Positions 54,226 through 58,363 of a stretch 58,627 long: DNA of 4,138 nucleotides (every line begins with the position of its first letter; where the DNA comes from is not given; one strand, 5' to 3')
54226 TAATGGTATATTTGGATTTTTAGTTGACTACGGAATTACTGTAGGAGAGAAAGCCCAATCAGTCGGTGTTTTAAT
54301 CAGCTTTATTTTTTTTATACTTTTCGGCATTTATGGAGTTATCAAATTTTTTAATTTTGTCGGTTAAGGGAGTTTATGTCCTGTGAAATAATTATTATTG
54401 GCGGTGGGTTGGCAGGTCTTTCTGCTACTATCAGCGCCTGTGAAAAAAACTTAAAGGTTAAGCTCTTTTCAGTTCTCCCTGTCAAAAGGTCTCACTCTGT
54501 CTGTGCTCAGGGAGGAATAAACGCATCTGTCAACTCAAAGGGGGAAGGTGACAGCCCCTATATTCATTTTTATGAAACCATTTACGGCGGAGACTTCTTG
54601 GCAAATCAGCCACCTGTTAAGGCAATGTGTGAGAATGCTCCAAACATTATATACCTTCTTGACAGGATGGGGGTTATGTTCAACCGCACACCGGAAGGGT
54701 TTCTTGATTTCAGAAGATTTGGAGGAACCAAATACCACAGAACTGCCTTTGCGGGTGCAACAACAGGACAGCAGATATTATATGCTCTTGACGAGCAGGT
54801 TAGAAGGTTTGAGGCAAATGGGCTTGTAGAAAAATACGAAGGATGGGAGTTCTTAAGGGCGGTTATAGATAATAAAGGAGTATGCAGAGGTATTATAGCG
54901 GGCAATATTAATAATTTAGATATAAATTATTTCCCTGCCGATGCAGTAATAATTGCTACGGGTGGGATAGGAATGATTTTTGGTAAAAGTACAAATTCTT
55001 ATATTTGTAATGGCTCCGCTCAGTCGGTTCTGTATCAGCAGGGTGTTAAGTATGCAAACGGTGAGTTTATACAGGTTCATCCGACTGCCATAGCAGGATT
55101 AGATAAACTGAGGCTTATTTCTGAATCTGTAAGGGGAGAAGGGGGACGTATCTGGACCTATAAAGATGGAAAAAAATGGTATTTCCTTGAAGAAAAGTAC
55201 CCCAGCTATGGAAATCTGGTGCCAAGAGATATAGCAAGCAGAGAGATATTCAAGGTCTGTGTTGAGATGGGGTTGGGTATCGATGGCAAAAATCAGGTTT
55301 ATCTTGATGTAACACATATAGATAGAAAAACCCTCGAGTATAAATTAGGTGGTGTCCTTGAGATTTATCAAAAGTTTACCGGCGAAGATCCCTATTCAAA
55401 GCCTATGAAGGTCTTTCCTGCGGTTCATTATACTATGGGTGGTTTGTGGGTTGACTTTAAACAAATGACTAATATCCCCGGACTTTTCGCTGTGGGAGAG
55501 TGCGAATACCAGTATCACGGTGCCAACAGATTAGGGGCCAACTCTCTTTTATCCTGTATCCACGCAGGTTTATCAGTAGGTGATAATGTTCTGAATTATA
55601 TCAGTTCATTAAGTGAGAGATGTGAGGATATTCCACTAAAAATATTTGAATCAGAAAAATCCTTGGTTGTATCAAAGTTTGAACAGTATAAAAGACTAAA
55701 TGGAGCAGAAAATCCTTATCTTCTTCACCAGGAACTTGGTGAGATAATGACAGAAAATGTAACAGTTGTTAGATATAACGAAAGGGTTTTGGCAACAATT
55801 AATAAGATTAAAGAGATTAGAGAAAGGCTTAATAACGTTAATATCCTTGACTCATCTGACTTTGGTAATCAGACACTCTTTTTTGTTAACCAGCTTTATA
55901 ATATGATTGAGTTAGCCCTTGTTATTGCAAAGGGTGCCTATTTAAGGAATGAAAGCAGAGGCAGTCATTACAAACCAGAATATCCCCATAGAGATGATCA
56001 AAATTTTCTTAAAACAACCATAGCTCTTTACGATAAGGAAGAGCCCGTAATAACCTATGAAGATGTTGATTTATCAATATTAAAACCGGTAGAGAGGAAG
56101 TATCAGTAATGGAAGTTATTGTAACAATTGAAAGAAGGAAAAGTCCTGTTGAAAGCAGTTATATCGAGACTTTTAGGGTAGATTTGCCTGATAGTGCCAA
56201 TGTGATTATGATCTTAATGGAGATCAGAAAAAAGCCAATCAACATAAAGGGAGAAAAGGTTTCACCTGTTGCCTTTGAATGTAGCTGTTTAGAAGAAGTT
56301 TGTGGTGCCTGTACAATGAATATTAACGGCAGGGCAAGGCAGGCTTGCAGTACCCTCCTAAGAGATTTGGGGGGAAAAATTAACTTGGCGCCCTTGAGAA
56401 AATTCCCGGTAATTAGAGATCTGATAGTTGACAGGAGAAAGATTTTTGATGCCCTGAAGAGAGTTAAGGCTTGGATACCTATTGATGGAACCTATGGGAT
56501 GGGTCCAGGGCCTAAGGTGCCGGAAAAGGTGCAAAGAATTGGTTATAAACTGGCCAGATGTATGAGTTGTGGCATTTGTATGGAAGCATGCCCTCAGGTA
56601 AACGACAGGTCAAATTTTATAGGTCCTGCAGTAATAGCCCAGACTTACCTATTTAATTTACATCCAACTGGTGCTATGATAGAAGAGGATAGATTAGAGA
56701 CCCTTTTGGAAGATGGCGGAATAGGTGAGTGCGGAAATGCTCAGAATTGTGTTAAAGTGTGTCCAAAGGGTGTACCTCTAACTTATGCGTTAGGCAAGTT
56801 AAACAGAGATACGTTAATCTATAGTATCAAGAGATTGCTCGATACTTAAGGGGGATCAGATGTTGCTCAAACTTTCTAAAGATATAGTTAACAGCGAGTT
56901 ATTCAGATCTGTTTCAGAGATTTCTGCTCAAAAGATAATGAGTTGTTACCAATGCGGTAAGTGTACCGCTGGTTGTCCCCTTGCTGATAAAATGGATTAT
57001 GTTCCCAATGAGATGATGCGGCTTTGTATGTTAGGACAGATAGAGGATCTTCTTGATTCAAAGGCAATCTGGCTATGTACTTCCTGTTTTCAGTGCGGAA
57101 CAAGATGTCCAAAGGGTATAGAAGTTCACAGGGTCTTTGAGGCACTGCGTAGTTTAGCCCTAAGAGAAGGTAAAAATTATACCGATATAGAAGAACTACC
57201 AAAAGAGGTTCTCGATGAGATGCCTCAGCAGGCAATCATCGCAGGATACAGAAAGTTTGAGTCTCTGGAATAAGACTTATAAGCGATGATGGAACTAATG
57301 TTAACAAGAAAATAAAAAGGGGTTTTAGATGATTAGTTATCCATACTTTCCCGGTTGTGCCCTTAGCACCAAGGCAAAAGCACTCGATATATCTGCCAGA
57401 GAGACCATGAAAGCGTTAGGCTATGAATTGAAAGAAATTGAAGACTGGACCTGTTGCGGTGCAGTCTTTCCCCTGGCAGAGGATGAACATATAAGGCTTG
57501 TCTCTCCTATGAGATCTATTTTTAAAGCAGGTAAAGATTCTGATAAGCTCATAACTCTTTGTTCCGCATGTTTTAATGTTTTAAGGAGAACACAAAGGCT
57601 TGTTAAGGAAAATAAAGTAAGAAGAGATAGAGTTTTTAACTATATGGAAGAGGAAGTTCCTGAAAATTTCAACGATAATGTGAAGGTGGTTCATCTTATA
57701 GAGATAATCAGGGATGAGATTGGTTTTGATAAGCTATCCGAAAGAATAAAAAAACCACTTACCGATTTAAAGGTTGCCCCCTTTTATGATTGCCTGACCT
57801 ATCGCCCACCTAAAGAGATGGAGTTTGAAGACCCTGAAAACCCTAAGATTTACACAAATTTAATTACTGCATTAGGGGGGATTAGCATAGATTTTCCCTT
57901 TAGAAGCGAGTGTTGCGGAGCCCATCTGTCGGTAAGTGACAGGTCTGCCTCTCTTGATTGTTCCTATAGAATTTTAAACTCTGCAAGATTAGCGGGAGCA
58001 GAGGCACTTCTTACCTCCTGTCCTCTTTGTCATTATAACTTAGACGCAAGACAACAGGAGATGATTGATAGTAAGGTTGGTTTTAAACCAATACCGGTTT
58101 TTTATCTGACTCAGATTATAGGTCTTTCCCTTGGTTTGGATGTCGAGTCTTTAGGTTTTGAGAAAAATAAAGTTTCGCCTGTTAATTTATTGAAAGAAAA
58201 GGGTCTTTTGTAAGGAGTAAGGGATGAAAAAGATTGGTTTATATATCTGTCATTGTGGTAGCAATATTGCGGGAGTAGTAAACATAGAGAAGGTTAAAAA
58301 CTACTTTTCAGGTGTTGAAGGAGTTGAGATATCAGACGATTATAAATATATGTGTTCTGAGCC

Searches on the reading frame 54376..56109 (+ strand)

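Call 77: search_protein_families(library=pfam, proteins=[window:54376-56109:+], max_evalue=0.00001)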
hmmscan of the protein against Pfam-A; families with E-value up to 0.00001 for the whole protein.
window:54376-56109:+ (577 aa): 3 families
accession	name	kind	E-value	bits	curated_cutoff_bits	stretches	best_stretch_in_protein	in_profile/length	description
PF00890.30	FAD_binding_2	-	2.2e-85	287.8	20.4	1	5-391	2-414/414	FAD binding domain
PF02910.25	Succ_DH_flav_C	-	9.4e-37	126.3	20.8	1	451-576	1-130/130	Fumarate reductase flavoprotein C-term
PF07992.20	Pyr_redox_2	-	7.8e-07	29.2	26.1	0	5-140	3-58/291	Pyridine nucleotide-disulphide oxidoreductase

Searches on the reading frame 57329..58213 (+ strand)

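Call 77: search_protein_families(library=pfam, proteins=[window:57329-58213:+], max_evalue=0.00001)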
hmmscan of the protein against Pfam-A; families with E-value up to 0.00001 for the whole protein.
window:57329-58213:+ (294 aa): 1 family
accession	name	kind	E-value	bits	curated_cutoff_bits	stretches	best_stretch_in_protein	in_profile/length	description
PF02754.22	CCG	-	6.9e-17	61.8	20.6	2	161-239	13-85/85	Cysteine-rich domain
